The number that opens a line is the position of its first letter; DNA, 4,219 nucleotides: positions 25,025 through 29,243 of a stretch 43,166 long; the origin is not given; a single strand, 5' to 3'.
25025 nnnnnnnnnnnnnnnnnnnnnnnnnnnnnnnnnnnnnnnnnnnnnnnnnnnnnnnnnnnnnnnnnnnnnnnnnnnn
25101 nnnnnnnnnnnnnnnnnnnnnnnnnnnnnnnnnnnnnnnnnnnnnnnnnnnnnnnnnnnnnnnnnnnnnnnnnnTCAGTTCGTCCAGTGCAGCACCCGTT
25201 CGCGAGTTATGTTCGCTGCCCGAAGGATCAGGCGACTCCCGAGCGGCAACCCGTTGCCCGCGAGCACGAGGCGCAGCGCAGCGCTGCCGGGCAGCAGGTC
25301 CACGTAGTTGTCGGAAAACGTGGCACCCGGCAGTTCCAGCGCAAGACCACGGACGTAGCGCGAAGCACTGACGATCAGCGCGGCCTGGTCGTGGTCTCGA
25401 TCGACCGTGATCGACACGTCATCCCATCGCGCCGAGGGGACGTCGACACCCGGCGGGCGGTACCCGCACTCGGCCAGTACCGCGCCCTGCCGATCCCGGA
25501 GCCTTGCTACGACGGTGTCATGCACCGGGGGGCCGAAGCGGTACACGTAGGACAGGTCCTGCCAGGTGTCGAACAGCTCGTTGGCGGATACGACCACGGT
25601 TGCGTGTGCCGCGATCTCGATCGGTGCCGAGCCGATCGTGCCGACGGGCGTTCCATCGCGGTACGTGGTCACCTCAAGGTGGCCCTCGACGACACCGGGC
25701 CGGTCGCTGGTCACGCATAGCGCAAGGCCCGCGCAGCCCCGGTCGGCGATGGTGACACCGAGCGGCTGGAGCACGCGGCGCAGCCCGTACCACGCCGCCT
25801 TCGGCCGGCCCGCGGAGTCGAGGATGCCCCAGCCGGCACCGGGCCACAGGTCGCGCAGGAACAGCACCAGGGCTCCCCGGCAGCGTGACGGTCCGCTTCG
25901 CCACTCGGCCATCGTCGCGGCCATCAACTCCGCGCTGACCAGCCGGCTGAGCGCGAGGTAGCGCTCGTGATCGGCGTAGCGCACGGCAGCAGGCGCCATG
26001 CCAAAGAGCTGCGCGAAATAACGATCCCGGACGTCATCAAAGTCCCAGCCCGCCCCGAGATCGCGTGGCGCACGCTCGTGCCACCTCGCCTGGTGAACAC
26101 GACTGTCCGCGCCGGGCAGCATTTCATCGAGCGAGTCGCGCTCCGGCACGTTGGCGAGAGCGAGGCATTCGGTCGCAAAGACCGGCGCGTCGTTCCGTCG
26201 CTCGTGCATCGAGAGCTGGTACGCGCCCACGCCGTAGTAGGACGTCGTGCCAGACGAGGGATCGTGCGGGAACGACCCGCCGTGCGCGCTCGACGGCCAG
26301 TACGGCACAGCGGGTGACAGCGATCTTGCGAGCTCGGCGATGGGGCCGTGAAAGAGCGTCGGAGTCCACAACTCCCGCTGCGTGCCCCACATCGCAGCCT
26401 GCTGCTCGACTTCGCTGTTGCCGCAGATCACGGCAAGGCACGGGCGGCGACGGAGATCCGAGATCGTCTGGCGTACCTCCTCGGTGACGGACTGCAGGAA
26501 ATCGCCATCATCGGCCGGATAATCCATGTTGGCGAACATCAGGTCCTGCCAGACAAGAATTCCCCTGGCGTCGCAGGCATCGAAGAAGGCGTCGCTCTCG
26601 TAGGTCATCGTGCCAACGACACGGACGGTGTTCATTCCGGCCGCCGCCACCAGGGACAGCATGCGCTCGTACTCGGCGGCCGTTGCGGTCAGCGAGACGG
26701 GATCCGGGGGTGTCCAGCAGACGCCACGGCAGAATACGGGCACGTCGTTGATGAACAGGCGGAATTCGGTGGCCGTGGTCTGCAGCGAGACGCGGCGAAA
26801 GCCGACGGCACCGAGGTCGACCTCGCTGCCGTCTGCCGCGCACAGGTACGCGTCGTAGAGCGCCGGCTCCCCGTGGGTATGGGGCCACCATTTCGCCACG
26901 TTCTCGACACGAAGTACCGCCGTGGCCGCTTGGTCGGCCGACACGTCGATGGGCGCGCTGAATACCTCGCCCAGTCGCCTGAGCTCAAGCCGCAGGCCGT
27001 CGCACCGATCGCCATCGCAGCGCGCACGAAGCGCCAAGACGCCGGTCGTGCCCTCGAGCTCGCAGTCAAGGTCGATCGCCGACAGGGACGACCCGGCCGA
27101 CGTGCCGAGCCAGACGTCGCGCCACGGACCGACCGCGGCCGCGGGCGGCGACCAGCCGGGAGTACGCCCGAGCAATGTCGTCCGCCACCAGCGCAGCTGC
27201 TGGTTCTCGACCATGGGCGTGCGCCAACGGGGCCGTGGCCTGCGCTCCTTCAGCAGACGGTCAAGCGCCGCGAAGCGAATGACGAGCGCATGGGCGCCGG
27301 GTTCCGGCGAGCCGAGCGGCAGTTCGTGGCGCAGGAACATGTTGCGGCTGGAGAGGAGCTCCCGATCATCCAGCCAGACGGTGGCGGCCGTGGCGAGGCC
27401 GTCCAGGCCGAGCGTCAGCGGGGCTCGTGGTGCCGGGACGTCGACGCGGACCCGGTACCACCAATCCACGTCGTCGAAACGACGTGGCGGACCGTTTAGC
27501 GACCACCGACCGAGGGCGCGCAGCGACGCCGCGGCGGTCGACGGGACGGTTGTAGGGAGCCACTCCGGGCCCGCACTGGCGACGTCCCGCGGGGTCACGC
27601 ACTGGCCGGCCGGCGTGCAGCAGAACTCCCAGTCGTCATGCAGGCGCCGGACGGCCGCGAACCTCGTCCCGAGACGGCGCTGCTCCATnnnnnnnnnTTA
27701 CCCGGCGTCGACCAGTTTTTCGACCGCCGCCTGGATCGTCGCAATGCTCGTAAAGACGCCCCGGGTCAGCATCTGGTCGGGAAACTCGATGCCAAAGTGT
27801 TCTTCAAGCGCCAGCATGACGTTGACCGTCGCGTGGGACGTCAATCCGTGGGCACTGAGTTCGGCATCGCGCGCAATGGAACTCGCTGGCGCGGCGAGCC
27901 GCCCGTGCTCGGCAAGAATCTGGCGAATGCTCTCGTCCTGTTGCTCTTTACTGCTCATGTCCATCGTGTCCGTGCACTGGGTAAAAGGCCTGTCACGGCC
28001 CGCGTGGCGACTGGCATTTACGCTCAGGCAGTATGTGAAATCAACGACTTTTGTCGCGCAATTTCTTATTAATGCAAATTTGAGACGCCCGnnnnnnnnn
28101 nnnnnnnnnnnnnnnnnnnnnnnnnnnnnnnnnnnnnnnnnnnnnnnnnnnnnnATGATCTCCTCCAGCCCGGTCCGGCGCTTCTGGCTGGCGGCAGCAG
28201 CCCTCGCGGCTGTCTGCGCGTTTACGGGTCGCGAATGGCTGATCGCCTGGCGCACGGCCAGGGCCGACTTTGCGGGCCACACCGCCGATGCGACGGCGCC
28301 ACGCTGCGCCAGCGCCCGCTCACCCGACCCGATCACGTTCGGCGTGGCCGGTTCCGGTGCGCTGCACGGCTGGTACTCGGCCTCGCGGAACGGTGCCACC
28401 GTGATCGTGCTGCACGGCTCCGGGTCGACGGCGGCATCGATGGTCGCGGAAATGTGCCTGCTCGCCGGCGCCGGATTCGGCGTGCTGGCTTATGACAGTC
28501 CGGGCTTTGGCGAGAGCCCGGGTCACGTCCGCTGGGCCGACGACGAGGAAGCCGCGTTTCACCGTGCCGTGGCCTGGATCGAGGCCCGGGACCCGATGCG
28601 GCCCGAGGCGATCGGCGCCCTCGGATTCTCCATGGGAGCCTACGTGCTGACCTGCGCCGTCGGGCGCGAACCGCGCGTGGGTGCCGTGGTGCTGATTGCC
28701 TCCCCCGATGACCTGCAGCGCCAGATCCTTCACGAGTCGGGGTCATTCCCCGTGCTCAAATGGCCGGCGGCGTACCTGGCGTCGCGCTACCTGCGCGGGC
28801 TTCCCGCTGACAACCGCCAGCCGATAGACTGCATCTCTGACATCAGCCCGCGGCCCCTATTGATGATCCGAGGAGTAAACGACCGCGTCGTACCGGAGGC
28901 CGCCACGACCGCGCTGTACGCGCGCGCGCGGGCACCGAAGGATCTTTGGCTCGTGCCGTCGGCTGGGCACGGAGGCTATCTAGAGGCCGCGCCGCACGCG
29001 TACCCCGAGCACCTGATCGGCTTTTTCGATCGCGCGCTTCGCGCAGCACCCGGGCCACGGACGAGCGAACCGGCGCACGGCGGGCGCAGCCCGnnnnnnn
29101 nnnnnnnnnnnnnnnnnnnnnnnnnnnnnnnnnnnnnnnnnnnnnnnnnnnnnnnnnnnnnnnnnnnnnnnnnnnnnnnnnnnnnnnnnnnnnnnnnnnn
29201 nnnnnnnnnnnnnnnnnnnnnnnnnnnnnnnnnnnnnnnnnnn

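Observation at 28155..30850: Divergent alpha/beta-hydrolase pair; the second is a two-domain fusion with Asp and Cys at the nucleophile elbows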

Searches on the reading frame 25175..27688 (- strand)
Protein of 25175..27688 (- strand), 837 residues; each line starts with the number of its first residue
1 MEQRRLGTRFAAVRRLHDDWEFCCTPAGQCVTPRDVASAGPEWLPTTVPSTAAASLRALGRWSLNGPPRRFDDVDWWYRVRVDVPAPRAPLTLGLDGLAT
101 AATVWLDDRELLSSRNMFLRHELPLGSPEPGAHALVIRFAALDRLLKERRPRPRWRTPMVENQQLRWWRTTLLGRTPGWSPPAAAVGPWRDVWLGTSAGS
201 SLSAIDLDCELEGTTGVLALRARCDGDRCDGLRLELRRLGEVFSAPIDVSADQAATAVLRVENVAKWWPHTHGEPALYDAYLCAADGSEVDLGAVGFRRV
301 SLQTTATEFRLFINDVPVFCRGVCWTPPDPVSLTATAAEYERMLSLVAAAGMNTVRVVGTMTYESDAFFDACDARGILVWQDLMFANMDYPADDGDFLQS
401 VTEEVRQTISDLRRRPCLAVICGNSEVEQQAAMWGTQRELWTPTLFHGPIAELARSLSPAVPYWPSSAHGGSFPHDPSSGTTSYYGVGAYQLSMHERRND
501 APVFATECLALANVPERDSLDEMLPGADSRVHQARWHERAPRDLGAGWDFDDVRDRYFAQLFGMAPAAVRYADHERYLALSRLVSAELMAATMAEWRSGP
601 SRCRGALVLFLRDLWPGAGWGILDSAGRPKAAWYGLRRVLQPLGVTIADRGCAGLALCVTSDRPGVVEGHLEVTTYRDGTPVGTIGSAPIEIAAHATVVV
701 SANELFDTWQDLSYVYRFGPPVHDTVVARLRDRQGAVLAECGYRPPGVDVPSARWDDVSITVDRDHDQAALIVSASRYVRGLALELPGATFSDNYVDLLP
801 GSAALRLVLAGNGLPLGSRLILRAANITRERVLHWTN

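Call 5: search_protein_families(library=ncbifam, proteins=[window:25175-27688:-], max_evalue=0.01)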
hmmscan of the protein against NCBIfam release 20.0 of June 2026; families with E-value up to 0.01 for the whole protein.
window:25175-27688:- (837 aa): 2 families
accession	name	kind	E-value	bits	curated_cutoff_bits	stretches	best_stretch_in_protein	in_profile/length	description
NF041463.1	GalB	equivalog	0.00048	18.1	900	0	247-420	297-472/869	beta-galactosidase GalB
NF007074.0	PRK09525.1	subfamily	0.0081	13.9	1221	0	252-420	287-456/1027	beta-galactosidase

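Call 6: search_protein_families(library=pfam, proteins=[window:25175-27688:-], max_evalue=0.01)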
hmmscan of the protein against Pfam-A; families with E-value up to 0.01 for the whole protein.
window:25175-27688:- (837 aa): 3 families
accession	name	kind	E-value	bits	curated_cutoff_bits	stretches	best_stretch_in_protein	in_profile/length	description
PF22666.2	Glyco_hydro_2_N2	-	1.4e-14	55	27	1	39-190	7-167/167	Glycosyl hydrolase 2 galactose-binding domain-like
PF17753.7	Ig_mannosidase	-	7.7e-05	22.7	22.6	1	759-802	5-52/81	Ig-fold domain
PF00703.27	Glyco_hydro_2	-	0.007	17.6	23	0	252-295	62-106/109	Glycosyl hydrolases family 2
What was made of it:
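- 25175..27688 (-): GH2 beta-mannosidase-like protein, no signal peptide apparent by eye. Glyco_hydro_2_N2 55 bits (call 6).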

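Call 96: search_solved_structures(query=window:25175-27688:-, max_evalue=0.001, show_alignments=1)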
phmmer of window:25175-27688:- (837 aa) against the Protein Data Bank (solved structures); distinct sequences matched with E-value up to 0.001: 17.
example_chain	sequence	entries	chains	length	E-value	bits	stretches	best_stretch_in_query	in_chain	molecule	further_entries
5n6u_A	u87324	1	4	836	2.2e-47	164.5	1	73-716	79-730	Beta-mannosidase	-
2vqu_A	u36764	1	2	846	2.3e-42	148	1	259-820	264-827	BETA-MANNOSIDASE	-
7op6_A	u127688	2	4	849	3.1e-42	147.5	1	259-820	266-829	Beta-mannosidase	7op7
2vjx_A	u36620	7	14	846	3.1e-42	147.5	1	259-820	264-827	BETA-MANNOSIDASE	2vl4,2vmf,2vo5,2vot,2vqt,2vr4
2je8_A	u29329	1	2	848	3.1e-42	147.5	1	259-820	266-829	BETA-MANNOSIDASE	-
2wbk_A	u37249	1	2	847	3.5e-42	147.4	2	258-459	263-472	BETA-MANNOSIDASE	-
6bye_A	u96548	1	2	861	5.6e-35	123.5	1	72-804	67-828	Beta-mannosidase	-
6byc_A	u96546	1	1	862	6.1e-35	123.4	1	72-804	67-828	Beta-mannosidase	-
6byg_A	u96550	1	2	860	1.7e-34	121.9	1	72-804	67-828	Beta-mannosidase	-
6byi_A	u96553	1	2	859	4.1e-34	120.6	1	73-804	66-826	Beta-mannosidase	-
6ddt_A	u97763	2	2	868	7.7e-29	103.2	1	76-429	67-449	Beta-mannosidase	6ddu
9nfe_A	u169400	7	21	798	3.3e-28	101.1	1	69-676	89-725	Glycoside hydrolase family 2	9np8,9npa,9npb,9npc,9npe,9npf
9np9_A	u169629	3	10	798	4.3e-28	100.7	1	69-679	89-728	Glycoside hydrolase family 2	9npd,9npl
9npn_A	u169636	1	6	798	1.3e-27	99.1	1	69-679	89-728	Glycoside hydrolase family 2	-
4cvu_A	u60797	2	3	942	2.4e-14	55.2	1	265-429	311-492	BETA-MANNOSIDASE | BETA-MANNOSIDASE GH2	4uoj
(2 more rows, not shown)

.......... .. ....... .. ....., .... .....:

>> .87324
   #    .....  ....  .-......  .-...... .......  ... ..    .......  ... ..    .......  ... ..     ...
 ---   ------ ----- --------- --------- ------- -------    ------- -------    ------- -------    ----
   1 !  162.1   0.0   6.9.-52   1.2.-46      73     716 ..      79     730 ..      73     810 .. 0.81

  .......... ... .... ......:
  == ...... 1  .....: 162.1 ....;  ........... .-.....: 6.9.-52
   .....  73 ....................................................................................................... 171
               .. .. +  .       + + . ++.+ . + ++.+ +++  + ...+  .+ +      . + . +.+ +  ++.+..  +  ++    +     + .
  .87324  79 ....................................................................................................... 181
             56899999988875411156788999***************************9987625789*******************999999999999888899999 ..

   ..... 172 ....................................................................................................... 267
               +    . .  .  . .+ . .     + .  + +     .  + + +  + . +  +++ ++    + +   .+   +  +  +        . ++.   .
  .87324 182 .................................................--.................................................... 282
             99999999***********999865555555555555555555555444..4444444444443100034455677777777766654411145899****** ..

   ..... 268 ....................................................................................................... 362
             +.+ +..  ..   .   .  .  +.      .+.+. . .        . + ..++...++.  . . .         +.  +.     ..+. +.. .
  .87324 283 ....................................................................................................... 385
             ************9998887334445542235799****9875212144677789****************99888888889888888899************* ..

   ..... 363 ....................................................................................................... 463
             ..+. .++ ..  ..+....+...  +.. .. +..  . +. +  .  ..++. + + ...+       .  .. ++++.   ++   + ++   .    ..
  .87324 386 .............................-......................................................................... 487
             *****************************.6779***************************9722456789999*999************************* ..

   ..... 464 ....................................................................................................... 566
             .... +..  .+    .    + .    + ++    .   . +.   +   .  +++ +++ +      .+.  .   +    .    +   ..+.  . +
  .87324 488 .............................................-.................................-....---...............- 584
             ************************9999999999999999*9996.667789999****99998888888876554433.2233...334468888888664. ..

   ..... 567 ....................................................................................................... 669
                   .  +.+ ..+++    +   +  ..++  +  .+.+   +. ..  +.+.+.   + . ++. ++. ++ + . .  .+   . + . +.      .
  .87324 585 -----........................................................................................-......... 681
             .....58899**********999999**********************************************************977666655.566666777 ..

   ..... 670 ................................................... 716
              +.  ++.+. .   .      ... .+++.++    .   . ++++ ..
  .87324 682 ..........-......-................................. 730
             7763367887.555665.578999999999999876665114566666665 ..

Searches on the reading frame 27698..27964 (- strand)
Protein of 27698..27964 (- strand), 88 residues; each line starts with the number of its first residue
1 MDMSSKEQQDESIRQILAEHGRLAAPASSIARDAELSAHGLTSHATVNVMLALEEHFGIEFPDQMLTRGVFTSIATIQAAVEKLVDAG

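Call 5: search_protein_families(library=ncbifam, proteins=[window:27698-27964:-], max_evalue=0.01)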
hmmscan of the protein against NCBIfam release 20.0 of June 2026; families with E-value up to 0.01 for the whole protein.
window:27698-27964:- (88 aa): 7 families
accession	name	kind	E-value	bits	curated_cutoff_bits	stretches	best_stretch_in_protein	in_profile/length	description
NF005480.0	PRK07081.1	equivalog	2.7e-28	97.7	72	1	11-86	3-78/83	acyl carrier protein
NF058660.1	cispen_ACP_AmcB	equivalog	1.9e-07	31.1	80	1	10-84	3-78/80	cispentacin biosynthesis acyl carrier protein AmcB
NF002148.0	PRK00982.1-2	subfamily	4.1e-05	23.4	71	1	7-84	3-74/79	acyl carrier protein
NF002149.0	PRK00982.1-3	equivalog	4.8e-05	23.2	106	1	10-82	5-71/78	acyl carrier protein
TIGR00517.1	acyl_carrier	equivalog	0.00014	21.7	70.45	1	12-82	7-71/77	acyl carrier protein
NF002151.0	PRK00982.1-5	equivalog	0.00026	21.1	92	1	11-82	6-71/78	acyl carrier protein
NF003464.0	PRK05087.1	equivalog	0.0044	17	68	1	33-84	25-77/78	D-alanine--poly(phosphoribitol) ligase subunit DltC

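Call 6: search_protein_families(library=pfam, proteins=[window:27698-27964:-], max_evalue=0.01)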
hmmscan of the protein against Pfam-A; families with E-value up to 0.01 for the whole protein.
window:27698-27964:- (88 aa): 1 family
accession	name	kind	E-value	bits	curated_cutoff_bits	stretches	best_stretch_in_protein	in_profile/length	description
PF00550.31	PP-binding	-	2.6e-06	28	20.8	1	22-66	10-54/67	Phosphopantetheine attachment site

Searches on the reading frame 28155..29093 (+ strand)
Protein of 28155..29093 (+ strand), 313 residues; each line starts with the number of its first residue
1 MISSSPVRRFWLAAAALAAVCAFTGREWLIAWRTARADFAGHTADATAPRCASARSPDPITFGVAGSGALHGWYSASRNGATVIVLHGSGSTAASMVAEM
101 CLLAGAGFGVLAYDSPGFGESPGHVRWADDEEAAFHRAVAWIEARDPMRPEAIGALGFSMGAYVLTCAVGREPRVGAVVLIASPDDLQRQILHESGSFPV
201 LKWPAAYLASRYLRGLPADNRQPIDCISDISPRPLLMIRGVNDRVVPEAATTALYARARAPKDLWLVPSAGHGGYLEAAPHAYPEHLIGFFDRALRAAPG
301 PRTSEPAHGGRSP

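Call 5: search_protein_families(library=ncbifam, proteins=[window:28155-29093:+], max_evalue=0.01)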
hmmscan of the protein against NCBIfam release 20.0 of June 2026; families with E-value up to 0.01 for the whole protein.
window:28155-29093:+ (313 aa): 13 families
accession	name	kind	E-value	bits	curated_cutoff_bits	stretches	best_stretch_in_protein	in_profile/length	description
NF011457.0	PRK14875.1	equivalog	1.1e-08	34.4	307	1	73-183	125-231/372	acetoin dehydrogenase dihydrolipoyllysine-residue acetyltransferase subunit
NF045632.1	hydroxlase_HsaD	equivalog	4.2e-07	29.2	400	1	65-182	19-136/290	4,5:9,10-diseco-3-hydroxy-5,9,17-trioxoandrosta-1(10),2-diene-4-oate hydrolase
TIGR01738.1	bioH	equivalog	7.3e-07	29.1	206.95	0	81-190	5-105/245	pimeloyl-ACP methyl ester esterase BioH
NF047920.1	lactonase_UilS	equivalog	3.5e-06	27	400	1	81-179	25-126/285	UilS family quorum-quenching N-acyl-homoserine lactonase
TIGR02427.1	protocat_pcaD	equivalog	1.5e-05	24.5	255.85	1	75-185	7-114/251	3-oxoadipate enol-lactonase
TIGR03343.1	biphenyl_bphD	equivalog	2.5e-05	23.7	462.15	1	73-190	23-140/282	2-hydroxy-6-oxo-6-phenylhexa-2,4-dienoate hydrolase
NF051488.1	bifunc_PcaDC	exception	2.5e-05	23.6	390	1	79-184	11-112/375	bifunctional 3-oxoadipate enol-lactonase/4-carboxymuconolactone decarboxylase PcaDC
TIGR03056.1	bchO_mg_che_rel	equivalog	0.0003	19.9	172.55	1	78-167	26-111/278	alpha/beta fold hydrolase BchO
NF002043.0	PRK00870.1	subfamily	0.0032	17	265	1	77-143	43-106/302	haloalkane dehalogenase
TIGR00976.1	CocE_NonD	subfamily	0.0033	16.5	66.3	1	103-196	49-142/550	CocE/NonD family hydrolase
NF050089.1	i_nPHAscl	equivalog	0.0047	16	300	0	77-183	14-117/288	intracellular short-chain-length polyhydroxyalkanoate depolymerase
NF007857.0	PRK10566.1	equivalog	0.0048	16.7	201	0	223-256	177-210/249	esterase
TIGR03100.1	hydr1_PEP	hypoth_equivalog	0.0081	15.5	168.45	0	102-181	52-130/274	hydrolase 1, exosortase A system-associated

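Call 6: search_protein_families(library=pfam, proteins=[window:28155-29093:+], max_evalue=0.01)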
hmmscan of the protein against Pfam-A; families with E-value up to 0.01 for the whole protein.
window:28155-29093:+ (313 aa): 5 families
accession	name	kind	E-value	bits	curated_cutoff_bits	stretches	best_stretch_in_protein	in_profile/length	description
PF00561.26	Abhydrolase_1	-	6.3e-17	62.5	25.8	1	82-191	2-116/245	alpha/beta hydrolase fold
PF12146.15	Hydrolase_4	-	5.1e-16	59.1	27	1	80-221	4-142/239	Serine aminopeptidase, S33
PF02129.25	Peptidase_S15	-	8.6e-14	52.3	23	1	93-200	46-145/262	X-Pro dipeptidyl-peptidase (S15 family)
PF12697.13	Abhydrolase_6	-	2.6e-10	41.8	26.3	1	83-282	1-213/217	Alpha/beta hydrolase family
PF00326.27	Peptidase_S9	-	9.4e-08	32.2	22.6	1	99-295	6-210/213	Prolyl oligopeptidase family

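Call 90: search_solved_structures(query=window:28155-29093:+, max_evalue=0.001, show_alignments=1)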
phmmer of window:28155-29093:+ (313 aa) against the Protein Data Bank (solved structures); distinct sequences matched with E-value up to 0.001: 28.
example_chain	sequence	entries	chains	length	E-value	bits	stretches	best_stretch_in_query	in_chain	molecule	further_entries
5g59_A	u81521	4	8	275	7.8e-10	41.7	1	69-286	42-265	ESTERASE | Uncharacterized protein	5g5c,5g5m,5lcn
7qjm_A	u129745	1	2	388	1.6e-09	40.6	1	101-185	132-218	alpha/beta-hydrolase (202)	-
2hdw_A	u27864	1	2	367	4.4e-09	39.2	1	224-293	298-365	Hypothetical protein PA2218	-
9pjb_A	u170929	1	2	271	1.5e-07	34.2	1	81-251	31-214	MHETase MHT043-5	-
3vdx_A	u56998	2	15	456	5.5e-06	29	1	60-184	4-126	Designed 16nm tetrahedral protein cage containing Non-haem bromoperoxidase BPO-A2 and Matr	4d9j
8b4u_A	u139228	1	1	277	6.3e-06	28.8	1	100-253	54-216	Alpha/beta hydrolase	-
6lzh_A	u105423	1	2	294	7.4e-06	28.6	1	60-183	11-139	GrgF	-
8yzo_A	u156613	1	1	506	1.4e-05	27.7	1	99-217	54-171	Lipase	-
1hkh_A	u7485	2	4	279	1.5e-05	27.6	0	60-184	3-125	GAMMA LACTAMASE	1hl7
4iq4_A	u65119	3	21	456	1.6e-05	27.5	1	60-184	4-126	Non-haem bromoperoxidase BPO-A2, Matrix protein 1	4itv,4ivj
8yzn_A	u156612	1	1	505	1.7e-05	27.4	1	99-217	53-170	Lipase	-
6qe2_A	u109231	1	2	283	2.2e-05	27.1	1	82-133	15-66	Monoacylglycerol lipase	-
2og1_A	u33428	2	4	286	2.3e-05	26.9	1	72-182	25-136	2-hydroxy-6-oxo-6-phenylhexa-2,4-dienoate hydrolase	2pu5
3v1k_A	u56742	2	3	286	2.3e-05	26.9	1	72-182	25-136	2-hydroxy-6-oxo-6-phenylhexa-2,4-dienoate hydrolase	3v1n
1bro_A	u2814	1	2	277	3.2e-05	26.5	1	60-166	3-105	BROMOPEROXIDASE A2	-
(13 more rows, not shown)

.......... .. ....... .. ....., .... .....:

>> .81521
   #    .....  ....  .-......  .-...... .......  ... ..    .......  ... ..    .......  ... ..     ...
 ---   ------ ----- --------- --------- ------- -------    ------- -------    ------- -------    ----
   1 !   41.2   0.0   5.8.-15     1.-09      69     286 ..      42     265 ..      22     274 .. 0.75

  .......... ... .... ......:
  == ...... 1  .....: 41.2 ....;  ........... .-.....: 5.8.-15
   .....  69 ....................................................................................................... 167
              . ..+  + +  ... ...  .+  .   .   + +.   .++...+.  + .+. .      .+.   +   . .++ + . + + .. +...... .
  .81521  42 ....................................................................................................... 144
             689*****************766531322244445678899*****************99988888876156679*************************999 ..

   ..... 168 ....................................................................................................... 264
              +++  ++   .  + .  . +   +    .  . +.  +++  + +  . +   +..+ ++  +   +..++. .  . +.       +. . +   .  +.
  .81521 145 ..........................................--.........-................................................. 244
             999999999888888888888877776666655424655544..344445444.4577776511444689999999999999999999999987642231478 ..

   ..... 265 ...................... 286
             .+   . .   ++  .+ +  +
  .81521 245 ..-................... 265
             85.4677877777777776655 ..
